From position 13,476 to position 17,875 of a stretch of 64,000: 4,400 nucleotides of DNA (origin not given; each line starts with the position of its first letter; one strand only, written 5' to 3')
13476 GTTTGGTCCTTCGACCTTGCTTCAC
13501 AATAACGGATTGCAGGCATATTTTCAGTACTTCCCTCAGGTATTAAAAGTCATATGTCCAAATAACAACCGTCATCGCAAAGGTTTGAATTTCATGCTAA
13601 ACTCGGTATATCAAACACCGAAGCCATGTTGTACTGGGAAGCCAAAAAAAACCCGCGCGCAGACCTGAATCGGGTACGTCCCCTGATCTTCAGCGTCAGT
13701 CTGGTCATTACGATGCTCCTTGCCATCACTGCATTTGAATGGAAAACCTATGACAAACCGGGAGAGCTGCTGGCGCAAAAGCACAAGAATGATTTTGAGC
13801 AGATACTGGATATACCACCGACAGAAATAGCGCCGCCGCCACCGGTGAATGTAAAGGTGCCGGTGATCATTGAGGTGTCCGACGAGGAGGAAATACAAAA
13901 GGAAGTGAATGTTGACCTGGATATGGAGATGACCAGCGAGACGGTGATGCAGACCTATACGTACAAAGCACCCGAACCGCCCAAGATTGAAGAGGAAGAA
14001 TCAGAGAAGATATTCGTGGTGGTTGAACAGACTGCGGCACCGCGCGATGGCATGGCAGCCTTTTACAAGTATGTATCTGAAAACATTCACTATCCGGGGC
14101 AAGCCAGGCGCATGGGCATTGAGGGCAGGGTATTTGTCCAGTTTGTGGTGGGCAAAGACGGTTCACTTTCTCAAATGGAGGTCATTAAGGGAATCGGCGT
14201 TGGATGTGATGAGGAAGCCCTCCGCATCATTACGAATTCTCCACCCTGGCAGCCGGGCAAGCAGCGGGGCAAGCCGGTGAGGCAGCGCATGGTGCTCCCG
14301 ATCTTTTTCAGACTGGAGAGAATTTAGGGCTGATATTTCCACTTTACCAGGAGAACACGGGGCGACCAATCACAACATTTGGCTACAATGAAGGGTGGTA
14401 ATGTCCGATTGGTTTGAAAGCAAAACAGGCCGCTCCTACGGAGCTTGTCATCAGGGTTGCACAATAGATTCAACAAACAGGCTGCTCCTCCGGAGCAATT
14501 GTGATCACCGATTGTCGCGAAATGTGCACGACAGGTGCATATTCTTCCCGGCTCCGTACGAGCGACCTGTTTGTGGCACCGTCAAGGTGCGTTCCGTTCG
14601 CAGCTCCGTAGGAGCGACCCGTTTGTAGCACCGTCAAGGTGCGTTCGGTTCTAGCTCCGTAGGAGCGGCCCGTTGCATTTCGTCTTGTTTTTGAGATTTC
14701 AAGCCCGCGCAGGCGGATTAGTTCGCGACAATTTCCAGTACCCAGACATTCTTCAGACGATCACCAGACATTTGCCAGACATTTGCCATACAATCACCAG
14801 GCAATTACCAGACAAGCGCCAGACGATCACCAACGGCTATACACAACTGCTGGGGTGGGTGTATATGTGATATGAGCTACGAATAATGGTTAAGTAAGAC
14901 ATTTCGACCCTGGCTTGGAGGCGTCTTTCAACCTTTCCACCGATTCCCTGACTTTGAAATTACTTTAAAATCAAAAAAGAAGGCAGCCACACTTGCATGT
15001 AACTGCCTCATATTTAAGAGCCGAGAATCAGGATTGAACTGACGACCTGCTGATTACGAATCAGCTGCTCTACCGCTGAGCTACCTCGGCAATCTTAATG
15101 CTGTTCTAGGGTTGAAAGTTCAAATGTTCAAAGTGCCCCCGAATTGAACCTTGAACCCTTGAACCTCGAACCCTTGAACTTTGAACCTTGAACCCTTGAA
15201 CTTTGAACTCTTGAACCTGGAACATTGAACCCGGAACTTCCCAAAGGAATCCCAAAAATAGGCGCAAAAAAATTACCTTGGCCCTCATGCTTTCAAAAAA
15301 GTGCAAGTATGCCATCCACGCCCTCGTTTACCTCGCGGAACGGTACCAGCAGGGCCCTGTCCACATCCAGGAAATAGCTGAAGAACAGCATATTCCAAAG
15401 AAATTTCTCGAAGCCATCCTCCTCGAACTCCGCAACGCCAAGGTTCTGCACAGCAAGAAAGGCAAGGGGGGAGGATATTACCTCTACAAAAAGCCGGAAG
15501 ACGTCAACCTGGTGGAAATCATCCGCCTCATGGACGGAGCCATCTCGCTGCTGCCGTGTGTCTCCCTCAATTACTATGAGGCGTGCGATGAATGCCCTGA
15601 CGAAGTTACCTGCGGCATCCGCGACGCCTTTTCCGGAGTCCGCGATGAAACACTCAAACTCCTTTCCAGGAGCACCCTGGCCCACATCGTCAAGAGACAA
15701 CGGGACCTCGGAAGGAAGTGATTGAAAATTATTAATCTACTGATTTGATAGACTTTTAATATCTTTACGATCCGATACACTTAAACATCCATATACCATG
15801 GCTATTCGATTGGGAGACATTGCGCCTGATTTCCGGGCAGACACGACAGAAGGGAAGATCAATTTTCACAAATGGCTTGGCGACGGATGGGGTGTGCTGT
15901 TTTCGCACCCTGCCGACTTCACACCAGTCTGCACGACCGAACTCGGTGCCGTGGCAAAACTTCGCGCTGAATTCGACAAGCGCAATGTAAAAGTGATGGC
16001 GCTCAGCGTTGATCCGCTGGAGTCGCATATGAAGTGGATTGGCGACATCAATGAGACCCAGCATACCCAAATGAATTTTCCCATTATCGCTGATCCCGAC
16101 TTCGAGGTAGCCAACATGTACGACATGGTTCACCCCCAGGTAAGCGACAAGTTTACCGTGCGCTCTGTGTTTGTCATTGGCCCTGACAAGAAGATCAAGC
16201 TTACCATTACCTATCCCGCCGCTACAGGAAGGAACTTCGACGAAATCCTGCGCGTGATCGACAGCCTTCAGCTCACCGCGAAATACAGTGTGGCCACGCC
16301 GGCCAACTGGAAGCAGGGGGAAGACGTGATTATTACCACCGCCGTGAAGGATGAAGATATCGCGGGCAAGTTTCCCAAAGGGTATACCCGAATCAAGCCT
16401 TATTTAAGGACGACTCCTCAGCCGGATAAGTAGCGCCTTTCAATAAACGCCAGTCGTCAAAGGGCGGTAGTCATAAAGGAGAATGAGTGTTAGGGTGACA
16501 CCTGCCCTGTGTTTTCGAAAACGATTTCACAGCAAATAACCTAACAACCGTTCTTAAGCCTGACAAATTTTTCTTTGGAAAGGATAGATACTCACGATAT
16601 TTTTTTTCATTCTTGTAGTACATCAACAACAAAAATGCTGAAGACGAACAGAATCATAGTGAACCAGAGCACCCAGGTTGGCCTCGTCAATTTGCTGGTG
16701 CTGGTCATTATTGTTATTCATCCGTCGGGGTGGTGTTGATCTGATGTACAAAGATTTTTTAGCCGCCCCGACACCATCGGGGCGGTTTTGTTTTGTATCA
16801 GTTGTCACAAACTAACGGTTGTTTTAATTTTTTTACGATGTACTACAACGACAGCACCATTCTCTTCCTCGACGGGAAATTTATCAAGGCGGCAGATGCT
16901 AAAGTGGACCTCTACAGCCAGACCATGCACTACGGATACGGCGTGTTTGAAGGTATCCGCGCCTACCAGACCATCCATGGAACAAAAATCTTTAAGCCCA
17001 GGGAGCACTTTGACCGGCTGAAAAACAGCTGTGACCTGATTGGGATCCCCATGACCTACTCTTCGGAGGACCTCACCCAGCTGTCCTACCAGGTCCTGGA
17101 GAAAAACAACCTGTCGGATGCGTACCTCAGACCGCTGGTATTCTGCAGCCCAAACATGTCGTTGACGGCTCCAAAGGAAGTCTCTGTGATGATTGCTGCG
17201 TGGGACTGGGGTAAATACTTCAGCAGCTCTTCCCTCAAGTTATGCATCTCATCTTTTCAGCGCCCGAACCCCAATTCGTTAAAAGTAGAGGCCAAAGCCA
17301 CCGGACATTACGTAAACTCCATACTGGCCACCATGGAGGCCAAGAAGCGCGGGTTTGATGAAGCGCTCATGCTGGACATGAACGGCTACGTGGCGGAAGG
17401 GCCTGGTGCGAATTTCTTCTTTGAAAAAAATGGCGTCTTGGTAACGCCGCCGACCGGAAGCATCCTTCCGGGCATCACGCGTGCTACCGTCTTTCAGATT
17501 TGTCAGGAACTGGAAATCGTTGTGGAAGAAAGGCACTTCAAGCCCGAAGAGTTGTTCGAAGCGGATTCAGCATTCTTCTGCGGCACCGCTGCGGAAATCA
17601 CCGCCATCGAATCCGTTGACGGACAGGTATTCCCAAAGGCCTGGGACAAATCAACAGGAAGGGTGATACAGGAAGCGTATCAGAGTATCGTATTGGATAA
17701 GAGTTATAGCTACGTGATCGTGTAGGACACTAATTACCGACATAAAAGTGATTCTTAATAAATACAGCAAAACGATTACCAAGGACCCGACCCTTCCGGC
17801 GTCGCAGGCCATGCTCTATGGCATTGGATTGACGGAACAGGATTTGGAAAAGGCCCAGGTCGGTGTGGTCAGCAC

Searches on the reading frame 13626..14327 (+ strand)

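Call 73: search_protein_families(library=pfam, proteins=[window:13626-14327:+], max_evalue=0.001)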
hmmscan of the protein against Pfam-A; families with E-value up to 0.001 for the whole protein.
window:13626-14327:+ (233 aa): 1 family
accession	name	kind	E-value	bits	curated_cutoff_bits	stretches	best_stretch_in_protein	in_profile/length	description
PF03544.19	TonB_C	-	1.5e-20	73.8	24.6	1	153-230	2-79/79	Gram-negative bacterial TonB protein C-terminal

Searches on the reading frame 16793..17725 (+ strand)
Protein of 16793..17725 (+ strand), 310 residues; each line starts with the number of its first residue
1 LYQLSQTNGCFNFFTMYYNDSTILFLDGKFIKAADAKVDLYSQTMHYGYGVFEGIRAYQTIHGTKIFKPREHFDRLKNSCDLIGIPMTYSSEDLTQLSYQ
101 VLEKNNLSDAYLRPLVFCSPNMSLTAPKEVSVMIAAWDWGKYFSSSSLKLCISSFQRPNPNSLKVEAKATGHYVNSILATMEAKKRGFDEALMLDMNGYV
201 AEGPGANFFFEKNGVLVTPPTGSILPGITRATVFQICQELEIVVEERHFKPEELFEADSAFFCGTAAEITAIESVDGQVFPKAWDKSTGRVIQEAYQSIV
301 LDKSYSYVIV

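Call 81: search_protein_families(library=pfam, proteins=[window:16793-17725:+], max_evalue=0.00001)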
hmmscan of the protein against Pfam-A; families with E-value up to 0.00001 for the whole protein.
window:16793-17725:+ (310 aa): 1 family
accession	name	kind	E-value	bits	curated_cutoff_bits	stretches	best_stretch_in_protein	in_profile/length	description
PF01063.24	Aminotran_4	-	8.9e-57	192.9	28.5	1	50-275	1-223/223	Amino-transferase class IV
